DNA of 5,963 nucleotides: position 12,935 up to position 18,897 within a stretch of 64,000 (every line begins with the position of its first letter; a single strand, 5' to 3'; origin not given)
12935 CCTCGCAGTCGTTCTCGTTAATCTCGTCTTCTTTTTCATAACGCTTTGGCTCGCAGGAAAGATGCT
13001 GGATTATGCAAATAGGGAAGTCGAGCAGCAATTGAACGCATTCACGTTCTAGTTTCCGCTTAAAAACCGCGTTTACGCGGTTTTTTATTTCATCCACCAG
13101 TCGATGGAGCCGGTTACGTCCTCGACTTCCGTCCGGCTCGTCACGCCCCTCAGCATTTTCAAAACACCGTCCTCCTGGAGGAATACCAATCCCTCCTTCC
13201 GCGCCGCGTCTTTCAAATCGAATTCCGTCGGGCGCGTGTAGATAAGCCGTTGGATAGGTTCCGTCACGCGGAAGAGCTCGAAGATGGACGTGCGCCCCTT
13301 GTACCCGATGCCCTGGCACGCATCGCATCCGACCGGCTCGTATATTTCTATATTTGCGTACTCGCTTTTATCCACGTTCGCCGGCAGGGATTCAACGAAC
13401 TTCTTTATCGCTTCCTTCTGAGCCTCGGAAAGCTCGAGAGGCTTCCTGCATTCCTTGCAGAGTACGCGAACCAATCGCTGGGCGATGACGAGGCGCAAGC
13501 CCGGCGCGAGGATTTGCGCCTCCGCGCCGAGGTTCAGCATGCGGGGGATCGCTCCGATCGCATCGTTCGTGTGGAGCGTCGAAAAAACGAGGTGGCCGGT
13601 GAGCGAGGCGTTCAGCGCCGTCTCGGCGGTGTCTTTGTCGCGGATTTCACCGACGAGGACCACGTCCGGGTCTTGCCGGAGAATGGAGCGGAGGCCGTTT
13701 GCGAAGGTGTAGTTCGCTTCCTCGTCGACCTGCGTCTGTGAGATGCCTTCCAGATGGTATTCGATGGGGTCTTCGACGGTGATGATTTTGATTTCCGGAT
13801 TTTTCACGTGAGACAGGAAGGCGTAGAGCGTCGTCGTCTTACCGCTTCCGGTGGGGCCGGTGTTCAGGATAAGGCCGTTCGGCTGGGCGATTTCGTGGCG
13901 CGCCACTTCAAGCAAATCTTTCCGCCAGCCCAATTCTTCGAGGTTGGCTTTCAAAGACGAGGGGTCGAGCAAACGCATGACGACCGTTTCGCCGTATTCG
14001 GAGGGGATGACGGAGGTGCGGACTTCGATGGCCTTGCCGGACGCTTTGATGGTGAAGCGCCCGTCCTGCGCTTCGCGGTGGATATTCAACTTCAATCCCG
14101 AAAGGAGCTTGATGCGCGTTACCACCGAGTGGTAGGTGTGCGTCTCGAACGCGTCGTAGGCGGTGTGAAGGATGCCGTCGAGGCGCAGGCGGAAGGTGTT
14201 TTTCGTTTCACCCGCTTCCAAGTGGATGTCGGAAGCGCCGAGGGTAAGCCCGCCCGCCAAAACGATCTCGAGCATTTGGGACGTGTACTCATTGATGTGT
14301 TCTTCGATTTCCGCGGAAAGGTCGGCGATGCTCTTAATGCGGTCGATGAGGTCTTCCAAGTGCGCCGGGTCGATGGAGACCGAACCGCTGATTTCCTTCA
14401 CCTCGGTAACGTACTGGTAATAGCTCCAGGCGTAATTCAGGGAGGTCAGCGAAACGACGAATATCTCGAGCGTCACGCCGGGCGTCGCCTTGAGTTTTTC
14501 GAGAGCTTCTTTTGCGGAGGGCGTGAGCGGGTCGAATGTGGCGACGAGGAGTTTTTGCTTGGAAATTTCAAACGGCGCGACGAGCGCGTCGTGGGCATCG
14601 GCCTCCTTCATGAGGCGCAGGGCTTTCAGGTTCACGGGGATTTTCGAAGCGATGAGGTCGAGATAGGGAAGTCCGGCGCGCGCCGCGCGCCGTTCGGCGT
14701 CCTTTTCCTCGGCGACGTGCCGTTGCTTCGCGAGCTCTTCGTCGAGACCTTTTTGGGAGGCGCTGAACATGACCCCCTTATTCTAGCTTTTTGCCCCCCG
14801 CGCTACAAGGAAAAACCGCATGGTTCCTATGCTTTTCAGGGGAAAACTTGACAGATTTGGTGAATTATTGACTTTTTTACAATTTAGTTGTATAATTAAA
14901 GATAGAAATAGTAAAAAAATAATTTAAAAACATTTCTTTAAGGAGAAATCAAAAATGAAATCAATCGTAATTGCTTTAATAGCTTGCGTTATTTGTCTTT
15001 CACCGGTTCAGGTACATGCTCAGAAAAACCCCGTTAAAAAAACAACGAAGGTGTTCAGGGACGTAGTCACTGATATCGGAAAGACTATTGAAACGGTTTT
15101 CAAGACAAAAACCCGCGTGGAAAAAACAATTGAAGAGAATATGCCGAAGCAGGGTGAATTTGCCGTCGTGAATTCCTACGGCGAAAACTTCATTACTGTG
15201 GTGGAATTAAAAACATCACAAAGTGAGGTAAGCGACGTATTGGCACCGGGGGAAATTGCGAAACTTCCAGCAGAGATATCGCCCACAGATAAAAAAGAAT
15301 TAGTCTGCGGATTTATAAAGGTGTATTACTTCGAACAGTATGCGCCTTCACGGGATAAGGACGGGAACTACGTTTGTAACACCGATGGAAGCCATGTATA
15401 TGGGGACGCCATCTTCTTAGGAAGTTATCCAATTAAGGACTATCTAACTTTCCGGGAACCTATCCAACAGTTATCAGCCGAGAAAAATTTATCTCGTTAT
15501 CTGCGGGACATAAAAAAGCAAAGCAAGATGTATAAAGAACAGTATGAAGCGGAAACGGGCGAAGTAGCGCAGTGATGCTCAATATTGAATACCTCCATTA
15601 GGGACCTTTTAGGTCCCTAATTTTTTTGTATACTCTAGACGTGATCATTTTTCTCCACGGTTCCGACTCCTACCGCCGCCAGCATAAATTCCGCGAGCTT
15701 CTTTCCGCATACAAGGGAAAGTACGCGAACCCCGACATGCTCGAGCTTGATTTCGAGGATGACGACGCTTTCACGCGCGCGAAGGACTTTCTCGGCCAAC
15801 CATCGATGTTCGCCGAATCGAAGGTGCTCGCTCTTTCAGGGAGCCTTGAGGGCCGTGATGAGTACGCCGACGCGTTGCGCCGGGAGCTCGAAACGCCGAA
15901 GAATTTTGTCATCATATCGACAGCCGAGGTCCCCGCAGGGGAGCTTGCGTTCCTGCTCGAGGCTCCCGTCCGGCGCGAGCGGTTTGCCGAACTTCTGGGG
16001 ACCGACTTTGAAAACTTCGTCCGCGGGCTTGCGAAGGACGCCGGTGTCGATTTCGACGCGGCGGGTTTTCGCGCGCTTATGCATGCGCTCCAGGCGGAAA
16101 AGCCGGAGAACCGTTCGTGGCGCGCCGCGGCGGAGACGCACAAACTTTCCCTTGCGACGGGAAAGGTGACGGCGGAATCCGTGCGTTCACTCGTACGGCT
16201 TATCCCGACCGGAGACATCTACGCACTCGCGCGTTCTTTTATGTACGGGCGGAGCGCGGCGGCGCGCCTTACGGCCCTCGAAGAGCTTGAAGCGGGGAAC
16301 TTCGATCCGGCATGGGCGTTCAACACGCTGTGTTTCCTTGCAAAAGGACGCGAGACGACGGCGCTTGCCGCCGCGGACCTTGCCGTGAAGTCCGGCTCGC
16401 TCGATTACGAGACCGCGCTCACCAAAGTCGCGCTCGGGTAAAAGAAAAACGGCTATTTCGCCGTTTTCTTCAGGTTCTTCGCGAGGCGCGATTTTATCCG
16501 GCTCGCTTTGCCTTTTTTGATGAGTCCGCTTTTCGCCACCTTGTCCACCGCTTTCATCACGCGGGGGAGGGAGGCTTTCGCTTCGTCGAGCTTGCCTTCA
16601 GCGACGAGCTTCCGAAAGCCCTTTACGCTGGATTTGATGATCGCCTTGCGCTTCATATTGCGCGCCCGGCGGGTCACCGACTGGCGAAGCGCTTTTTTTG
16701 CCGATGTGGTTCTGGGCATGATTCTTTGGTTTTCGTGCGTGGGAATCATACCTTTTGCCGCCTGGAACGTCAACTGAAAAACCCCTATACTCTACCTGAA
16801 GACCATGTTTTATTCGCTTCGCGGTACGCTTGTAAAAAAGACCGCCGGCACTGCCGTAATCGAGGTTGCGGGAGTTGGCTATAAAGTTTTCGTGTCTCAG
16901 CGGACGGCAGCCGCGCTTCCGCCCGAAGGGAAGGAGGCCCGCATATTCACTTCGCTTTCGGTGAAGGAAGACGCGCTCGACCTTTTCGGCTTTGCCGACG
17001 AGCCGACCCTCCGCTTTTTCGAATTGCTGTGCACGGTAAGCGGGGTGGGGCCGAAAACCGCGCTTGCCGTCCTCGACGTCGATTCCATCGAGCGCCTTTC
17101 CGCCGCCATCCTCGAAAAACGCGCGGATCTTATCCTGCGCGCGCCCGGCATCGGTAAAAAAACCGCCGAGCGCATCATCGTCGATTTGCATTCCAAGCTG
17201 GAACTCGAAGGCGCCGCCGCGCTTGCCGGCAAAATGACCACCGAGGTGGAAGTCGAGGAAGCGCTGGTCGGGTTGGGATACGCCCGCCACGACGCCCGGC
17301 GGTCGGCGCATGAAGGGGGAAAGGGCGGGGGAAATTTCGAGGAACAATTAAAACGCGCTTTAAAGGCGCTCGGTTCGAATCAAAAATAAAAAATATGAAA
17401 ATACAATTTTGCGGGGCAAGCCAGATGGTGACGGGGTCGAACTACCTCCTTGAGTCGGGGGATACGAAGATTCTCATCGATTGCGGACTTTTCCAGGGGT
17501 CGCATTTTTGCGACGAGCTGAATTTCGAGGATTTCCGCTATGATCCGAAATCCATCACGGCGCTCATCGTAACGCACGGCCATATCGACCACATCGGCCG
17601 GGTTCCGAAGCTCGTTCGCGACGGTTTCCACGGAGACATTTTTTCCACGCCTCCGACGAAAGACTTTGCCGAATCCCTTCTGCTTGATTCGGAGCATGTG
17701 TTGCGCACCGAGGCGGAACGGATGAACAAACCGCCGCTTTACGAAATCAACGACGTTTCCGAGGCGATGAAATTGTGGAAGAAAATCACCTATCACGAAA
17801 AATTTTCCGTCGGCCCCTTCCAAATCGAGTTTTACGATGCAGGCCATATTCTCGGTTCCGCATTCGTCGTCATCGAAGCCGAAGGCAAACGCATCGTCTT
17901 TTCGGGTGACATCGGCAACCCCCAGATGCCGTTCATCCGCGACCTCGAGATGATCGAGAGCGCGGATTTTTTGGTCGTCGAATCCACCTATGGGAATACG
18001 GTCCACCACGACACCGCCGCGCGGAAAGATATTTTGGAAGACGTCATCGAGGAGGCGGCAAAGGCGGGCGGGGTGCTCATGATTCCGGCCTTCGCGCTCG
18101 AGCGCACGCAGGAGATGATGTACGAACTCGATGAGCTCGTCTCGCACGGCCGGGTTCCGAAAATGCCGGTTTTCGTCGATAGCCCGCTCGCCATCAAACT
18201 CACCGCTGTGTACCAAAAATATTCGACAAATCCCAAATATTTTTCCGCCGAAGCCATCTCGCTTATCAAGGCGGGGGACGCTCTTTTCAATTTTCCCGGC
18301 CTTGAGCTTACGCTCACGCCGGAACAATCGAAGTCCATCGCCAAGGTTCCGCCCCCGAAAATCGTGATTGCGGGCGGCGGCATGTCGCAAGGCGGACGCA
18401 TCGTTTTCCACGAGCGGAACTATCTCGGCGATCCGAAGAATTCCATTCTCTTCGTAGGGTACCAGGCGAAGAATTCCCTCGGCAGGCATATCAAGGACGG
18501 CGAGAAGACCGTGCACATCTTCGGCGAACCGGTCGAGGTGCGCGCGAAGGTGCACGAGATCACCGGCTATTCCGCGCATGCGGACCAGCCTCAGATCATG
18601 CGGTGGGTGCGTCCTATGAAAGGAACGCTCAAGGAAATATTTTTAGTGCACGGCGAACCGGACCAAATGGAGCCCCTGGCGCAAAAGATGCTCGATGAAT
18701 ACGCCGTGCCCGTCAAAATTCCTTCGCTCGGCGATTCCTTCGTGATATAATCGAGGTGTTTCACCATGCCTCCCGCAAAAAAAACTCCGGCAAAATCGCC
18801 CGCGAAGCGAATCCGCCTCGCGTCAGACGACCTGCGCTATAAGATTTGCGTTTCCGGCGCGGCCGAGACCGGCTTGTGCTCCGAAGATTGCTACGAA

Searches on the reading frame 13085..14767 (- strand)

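Call 59: search_protein_families(library=pfam, proteins=[window:13085-14767:-], max_evalue=0.00001)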
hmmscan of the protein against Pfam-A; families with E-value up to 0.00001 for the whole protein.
window:13085-14767:- (560 aa): 2 families
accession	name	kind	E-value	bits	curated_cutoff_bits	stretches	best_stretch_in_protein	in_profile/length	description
PF00437.27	T2SSE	-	1.6e-111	373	24.9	1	166-548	12-368/370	Type II/IV secretion system protein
PF05157.20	MshEN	-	2.3e-07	31.2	23.1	1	32-117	2-83/90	MshEN domain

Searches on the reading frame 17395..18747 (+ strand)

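Call 59: search_protein_families(library=pfam, proteins=[window:17395-18747:+], max_evalue=0.00001)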
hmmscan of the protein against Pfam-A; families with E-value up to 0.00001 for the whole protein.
window:17395-18747:+ (451 aa): 5 families
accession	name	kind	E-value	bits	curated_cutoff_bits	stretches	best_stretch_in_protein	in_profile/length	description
PF10996.14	Beta-Casp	-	5.9e-32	111.2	27.7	1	238-366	1-120/120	Beta-Casp domain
PF07521.17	RMMBL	-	4.6e-18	65.4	21.6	1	380-443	2-63/63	Zn-dependent metallo-hydrolase RNA specificity domain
PF00753.33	Lactamase_B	-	4.7e-15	56.5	22.7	1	14-76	6-66/196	Metallo-beta-lactamase superfamily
PF12706.13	Lactamase_B_2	-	7e-12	45.8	27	1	24-201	1-168/200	Beta-lactamase superfamily domain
PF16661.11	Lactamase_B_6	-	1.2e-09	38.2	27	1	18-173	1-162/193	Metallo-beta-lactamase superfamily domain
